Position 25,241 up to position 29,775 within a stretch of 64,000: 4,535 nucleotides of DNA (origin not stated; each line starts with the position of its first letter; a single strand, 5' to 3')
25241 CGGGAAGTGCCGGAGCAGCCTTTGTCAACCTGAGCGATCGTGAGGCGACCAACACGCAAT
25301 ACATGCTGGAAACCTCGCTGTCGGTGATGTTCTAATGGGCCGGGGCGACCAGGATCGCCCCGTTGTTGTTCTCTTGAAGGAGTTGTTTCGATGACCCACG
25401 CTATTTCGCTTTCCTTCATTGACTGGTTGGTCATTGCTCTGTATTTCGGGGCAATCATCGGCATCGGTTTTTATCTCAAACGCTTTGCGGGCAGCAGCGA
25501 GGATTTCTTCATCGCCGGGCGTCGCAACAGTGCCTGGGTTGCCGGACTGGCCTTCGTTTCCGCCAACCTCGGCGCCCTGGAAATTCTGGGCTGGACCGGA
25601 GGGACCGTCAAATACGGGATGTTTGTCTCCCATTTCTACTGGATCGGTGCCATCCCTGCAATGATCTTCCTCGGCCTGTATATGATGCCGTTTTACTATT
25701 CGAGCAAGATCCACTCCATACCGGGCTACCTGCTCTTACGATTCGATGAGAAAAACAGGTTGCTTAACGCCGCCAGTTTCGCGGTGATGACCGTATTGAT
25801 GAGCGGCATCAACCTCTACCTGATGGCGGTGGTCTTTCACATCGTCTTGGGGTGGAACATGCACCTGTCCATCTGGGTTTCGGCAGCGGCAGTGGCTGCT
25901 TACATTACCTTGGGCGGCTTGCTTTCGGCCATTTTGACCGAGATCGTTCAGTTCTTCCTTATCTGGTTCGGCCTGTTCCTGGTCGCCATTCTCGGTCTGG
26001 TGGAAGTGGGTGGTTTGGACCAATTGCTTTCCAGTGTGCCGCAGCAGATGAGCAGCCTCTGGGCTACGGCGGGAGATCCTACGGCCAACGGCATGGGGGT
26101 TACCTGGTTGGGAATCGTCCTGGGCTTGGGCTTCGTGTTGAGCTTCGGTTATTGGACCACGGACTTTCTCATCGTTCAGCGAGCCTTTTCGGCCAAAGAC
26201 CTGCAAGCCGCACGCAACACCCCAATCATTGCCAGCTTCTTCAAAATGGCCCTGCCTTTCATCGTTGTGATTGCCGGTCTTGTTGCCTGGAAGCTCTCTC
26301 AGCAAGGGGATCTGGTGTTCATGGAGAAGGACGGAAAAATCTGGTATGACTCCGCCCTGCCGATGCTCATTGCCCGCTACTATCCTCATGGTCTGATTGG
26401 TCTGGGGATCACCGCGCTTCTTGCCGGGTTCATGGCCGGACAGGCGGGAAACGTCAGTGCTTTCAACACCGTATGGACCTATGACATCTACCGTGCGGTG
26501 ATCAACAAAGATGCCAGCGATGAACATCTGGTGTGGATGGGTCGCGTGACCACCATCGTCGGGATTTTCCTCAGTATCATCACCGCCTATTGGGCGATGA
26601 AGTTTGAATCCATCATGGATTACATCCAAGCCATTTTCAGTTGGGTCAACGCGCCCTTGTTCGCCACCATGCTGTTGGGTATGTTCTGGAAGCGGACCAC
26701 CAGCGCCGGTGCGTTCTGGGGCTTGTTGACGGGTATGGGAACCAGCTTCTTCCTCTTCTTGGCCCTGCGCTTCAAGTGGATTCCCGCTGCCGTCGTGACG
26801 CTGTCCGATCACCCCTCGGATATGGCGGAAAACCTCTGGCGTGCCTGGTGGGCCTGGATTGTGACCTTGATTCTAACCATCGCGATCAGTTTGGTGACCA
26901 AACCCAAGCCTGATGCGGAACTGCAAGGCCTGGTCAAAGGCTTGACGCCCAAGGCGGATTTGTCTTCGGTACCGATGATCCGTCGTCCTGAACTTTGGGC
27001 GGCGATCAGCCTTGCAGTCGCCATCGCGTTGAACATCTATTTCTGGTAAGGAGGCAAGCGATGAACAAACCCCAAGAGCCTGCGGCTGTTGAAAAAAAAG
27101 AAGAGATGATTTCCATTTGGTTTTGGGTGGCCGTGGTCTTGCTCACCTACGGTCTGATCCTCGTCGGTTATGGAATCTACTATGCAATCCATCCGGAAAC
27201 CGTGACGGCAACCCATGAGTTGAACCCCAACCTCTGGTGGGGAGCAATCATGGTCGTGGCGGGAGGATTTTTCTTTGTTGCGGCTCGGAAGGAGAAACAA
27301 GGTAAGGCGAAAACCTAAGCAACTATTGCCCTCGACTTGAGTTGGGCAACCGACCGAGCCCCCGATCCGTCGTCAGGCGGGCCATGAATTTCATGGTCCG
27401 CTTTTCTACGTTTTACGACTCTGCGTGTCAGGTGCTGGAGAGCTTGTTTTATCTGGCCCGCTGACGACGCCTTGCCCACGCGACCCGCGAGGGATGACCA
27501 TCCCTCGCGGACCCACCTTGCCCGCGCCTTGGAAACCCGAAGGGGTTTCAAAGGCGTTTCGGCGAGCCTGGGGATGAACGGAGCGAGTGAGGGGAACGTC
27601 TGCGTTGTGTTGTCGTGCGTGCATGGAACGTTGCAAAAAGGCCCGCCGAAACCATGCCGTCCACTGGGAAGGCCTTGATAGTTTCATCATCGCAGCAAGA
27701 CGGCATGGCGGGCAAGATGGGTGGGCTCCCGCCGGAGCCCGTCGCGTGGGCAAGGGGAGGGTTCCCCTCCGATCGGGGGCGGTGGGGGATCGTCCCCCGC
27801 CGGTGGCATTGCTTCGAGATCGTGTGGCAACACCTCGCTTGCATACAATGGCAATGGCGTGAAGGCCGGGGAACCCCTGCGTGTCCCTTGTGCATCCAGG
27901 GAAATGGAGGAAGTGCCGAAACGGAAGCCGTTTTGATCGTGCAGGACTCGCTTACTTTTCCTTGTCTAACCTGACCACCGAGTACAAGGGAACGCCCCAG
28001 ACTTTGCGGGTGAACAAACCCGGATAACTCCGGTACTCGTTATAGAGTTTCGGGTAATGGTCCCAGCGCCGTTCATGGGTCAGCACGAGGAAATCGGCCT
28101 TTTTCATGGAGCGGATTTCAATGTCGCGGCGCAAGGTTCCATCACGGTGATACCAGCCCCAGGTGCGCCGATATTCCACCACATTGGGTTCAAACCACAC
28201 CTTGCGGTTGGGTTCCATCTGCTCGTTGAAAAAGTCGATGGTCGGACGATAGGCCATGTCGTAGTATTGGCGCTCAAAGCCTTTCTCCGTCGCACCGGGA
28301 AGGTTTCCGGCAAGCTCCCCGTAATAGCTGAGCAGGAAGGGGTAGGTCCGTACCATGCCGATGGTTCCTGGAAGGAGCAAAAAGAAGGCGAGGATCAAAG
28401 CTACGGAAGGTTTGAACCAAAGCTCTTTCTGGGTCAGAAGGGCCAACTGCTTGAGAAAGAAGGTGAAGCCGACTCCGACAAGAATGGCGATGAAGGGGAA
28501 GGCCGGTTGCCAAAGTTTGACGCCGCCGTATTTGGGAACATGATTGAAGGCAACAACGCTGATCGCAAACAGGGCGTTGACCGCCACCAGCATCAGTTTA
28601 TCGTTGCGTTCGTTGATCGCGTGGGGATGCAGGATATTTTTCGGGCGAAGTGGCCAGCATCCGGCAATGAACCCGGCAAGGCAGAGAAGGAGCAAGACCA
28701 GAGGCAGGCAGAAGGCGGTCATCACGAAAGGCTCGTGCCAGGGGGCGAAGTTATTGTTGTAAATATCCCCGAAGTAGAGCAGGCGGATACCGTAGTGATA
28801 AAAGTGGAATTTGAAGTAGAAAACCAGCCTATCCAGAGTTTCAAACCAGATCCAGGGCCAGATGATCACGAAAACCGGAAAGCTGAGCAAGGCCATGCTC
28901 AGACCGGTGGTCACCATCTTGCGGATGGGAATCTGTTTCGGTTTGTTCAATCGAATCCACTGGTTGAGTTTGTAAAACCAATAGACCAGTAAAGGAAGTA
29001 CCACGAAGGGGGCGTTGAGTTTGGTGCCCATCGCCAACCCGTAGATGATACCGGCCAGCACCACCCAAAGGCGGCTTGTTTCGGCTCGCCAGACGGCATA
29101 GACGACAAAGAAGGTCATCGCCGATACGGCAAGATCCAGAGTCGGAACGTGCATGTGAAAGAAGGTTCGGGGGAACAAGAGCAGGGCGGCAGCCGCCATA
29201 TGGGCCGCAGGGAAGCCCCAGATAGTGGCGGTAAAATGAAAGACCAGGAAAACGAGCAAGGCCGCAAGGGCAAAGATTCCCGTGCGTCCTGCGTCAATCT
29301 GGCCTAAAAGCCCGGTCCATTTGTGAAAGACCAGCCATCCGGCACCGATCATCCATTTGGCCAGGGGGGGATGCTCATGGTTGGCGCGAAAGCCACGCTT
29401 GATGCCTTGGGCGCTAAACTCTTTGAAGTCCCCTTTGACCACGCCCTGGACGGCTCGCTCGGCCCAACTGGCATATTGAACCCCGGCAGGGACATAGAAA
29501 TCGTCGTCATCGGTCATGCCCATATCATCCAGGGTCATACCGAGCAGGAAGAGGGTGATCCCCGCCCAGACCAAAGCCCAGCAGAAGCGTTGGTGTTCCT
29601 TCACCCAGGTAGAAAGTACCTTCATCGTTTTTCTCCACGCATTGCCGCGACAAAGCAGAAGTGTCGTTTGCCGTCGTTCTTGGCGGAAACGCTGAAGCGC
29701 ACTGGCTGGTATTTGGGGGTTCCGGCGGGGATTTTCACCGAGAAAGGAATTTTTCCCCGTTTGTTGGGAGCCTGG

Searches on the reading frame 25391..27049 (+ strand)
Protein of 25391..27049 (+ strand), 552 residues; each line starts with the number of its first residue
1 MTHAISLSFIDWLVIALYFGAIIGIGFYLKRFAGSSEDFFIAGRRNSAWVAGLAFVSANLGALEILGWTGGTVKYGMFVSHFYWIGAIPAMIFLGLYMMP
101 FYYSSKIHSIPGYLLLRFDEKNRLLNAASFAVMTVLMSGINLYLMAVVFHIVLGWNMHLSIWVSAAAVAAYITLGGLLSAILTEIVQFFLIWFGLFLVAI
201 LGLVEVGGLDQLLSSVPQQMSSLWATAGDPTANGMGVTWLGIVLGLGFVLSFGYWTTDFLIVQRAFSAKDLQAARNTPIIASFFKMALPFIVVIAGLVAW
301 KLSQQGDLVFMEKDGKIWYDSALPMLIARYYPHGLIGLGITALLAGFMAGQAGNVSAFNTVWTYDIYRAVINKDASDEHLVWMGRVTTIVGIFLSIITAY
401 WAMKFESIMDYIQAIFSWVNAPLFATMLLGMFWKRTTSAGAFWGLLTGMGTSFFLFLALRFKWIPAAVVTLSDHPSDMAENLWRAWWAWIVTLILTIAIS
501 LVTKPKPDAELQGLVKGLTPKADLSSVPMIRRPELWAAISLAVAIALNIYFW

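Call 75: search_protein_families(library=pfam, proteins=[window:25391-27049:+], max_evalue=0.00001)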
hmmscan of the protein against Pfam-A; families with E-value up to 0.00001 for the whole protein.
window:25391-27049:+ (552 aa): 1 family
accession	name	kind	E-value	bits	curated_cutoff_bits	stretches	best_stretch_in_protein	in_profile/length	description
PF00474.23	SSF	-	7.7e-52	177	22.8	1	39-448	1-406/406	Sodium:solute symporter family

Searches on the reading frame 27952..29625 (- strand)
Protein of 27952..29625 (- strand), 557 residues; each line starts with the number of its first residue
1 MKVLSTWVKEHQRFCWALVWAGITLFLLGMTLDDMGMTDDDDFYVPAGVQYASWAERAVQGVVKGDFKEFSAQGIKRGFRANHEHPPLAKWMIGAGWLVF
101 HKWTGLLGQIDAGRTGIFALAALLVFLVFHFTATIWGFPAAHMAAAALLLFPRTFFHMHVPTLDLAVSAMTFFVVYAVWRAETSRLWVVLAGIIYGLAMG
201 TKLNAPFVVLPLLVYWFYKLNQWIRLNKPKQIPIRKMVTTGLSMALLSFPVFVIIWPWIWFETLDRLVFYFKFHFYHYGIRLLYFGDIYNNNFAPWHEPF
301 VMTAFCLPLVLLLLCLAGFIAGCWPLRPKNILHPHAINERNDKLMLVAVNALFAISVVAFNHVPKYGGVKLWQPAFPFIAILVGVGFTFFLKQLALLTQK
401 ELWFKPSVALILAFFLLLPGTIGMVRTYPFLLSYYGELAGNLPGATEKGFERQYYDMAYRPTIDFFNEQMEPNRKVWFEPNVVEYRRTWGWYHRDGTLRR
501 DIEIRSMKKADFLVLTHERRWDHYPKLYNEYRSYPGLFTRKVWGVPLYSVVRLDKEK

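Call 75: search_protein_families(library=pfam, proteins=[window:27952-29625:-], max_evalue=0.00001)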
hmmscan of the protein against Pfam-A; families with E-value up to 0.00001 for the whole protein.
window:27952-29625:- (557 aa): 1 family
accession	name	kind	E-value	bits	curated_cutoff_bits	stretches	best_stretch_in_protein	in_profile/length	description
PF13231.12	PMT_2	-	3.2e-06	27.9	26.1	1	85-229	2-143/160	Dolichyl-phosphate-mannose-protein mannosyltransferase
